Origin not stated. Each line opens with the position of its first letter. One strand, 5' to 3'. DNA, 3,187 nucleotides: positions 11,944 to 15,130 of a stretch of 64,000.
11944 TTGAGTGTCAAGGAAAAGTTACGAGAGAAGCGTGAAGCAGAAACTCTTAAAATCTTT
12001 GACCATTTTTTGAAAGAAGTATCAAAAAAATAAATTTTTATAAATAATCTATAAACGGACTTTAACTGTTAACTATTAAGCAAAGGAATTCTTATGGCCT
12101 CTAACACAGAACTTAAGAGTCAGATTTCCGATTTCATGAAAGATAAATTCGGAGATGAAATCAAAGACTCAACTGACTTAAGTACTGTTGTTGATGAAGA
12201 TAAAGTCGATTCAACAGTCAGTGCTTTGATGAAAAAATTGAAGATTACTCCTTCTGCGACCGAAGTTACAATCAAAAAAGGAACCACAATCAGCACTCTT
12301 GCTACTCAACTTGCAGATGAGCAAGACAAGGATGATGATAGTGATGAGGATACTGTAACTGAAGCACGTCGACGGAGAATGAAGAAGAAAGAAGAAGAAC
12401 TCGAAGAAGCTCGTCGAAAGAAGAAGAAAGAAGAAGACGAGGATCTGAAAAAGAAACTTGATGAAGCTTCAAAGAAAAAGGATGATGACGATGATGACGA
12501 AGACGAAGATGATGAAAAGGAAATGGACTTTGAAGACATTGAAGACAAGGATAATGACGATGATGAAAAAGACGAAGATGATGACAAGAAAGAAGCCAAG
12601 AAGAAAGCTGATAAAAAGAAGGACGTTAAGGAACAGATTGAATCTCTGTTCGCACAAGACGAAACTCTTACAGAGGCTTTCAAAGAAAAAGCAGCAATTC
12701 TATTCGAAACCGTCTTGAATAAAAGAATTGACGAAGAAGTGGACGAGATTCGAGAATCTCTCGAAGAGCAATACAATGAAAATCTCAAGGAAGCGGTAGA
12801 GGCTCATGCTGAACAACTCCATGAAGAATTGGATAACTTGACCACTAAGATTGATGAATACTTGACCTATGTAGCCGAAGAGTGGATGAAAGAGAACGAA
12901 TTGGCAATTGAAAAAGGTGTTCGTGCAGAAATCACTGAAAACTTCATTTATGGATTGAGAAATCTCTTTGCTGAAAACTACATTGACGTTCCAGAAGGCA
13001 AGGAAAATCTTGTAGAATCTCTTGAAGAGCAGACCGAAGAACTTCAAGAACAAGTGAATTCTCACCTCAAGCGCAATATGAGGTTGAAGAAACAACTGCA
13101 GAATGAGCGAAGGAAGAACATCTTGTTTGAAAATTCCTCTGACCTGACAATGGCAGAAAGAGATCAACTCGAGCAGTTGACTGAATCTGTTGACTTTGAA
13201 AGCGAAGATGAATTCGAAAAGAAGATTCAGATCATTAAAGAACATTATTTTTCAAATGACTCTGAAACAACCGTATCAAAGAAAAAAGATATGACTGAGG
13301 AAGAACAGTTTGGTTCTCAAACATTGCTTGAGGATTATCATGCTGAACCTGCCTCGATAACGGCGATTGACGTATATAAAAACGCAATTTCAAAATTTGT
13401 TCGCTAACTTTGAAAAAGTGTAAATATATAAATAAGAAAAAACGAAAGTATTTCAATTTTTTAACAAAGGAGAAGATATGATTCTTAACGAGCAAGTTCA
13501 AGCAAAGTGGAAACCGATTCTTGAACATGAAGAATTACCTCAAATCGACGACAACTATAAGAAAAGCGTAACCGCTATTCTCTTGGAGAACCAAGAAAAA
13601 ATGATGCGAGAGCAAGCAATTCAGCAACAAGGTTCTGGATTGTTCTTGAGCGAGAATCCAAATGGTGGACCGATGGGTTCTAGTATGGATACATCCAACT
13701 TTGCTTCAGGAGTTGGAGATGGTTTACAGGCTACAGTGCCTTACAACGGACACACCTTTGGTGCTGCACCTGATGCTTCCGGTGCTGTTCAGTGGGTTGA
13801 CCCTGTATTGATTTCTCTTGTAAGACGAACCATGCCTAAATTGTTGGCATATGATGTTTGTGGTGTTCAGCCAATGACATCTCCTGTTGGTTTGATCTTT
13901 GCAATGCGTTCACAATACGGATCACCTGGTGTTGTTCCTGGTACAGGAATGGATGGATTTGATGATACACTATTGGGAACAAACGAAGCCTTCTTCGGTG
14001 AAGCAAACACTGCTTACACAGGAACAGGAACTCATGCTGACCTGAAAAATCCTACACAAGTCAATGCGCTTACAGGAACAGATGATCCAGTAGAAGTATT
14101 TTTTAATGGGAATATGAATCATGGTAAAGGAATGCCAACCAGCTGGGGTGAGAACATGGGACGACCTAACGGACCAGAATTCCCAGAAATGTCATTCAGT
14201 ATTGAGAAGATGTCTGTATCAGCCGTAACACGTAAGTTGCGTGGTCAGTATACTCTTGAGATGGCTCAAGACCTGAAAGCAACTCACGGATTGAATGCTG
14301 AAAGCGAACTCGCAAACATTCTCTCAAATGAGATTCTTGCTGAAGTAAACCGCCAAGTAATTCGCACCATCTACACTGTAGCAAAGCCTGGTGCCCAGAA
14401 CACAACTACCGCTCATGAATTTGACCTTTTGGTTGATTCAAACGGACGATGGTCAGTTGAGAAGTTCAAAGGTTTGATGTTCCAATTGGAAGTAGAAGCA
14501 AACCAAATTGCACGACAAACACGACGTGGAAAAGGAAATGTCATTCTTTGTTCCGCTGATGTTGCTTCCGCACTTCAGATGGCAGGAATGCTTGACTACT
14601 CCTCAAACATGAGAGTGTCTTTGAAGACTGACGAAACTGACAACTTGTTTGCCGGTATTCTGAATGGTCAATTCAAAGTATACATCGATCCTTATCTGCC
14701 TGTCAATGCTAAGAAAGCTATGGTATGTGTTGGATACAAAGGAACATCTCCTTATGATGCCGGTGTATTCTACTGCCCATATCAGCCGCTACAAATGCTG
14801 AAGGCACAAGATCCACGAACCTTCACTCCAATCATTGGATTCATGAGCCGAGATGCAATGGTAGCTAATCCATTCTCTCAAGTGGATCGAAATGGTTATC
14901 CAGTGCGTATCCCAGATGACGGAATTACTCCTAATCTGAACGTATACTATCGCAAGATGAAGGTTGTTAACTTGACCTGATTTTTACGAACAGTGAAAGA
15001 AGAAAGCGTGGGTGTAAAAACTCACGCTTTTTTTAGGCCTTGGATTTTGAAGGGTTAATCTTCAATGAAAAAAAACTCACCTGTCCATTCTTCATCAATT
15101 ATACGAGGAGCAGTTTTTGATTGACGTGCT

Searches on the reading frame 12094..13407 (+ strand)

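Call 10: search_protein_families(library=phrogs, proteins=[window:12094-13407:+], max_evalue=0.00001)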
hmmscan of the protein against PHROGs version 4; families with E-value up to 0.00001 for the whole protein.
window:12094-13407:+ (437 aa): 1 family
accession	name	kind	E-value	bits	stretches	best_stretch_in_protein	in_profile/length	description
phrog_237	-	head and packaging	4.8e-54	185.3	1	71-404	19-338/364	head scaffolding protein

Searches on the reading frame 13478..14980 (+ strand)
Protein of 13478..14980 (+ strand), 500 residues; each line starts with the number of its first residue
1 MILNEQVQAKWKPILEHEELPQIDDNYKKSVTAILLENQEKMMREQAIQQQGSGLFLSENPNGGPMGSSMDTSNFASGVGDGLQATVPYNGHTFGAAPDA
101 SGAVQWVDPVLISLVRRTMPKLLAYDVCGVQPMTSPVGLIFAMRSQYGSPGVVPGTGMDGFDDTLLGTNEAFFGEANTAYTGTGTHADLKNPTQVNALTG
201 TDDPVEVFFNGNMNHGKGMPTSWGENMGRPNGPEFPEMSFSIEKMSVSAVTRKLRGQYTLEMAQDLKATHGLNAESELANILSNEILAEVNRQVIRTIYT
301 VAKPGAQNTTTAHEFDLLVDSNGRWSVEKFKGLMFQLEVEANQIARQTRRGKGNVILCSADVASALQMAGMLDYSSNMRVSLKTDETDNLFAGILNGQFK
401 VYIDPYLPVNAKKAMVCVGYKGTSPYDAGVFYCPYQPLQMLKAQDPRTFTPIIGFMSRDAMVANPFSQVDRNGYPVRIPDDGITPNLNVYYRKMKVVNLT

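Call 10: search_protein_families(library=phrogs, proteins=[window:13478-14980:+], max_evalue=0.00001)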
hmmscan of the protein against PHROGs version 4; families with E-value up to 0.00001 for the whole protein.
window:13478-14980:+ (500 aa): 2 families
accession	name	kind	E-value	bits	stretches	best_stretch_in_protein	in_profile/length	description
phrog_138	-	head and packaging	7.8e-140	467.8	1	4-499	3-443/444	major head protein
phrog_1014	-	unknown function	6.8e-06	25.9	1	235-438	319-517/567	-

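Call 14: search_dna_similar(query=window:13478-14980:+, collection=phages, mode=protein, max_rows=12)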
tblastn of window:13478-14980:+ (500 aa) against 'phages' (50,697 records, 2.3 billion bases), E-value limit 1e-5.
Records with a match: 2589; places in all: 3747; records where one place covers at least 80% of the query: 2309.
Best place of each record, by identity: <60% 2589.
By first word of the organism name: Escherichia 671; Synechococcus 389; Klebsiella 332; Salmonella 203; Vibrio 136; Shigella 89; Aeromonas 86; Acinetobacter 71; Cyanophage 61; Enterobacter 58; and 59 more.
By host as written in the record: - 464; Escherichia coli 282; Klebsiella pneumoniae 115; Synechococcus 107; Escherichia coli O157:H7 39; Synechococcus sp. 38; Salmonella enterica 29; Synechococcus sp. WH7803 28; and 575 more.
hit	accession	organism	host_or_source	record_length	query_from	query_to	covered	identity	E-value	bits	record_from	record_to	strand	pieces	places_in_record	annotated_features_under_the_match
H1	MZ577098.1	Methylophilales phage Melnitz-3 EXVC039M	Methylophilales_sp._H5P1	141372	1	499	100%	50.4%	8e-144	462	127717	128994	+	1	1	major capsid protein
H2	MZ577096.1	Methylophilales phage Melnitz-2 EXVC040M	Methylophilales_sp._H5P1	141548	1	499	100%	50.4%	8e-144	462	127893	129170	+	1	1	major capsid protein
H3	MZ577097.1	Methylophilales phage Melnitz EXVC044M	Methylophilales_sp._H5P1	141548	1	499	100%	50.4%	8e-144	462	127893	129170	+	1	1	major capsid protein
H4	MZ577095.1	Methylophilales phage Melnitz-1 EXVC043M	Methylophilales_sp._H5P1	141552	1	499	100%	50.4%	8e-144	462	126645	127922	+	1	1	hypothetical protein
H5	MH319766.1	Marine virus AG-345-P14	single cell amplified by WGA-X; seawater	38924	1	499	100%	50.1%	7e-141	453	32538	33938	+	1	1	record has no annotation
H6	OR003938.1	Synechococcus phage DSL-LC03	Synechococcus sp.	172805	1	499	100%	49.9%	1e-140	452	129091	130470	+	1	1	major capsid protein | hypothetical protein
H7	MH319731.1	Marine virus AG-345-E02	single cell amplified by WGA-X; seawater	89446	1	499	100%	49.9%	2e-140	452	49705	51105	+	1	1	record has no annotation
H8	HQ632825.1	Prochlorococcus phage P-SSM5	Prochlorococcus marinus NATL2A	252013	1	499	100%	49.9%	2e-140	452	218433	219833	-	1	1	major capsid protein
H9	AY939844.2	Prochlorococcus phage P-SSM2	Prochlorococcus sp. NATL1A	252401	1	499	100%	49.9%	2e-140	452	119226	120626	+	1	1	gp23: precursor of major head subunit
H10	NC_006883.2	Prochlorococcus phage P-SSM2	Prochlorococcus sp. NATL1A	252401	1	499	100%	49.9%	2e-140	452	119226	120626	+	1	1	gp23: precursor of major head subunit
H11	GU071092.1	Prochlorococcus phage P-SSM2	-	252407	1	499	100%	49.9%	2e-140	452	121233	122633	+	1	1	major capsid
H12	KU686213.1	Synechococcus phage S-CAM7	Synechococcus sp.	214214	5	499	99%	50.2%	2e-136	441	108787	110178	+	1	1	major capsid protein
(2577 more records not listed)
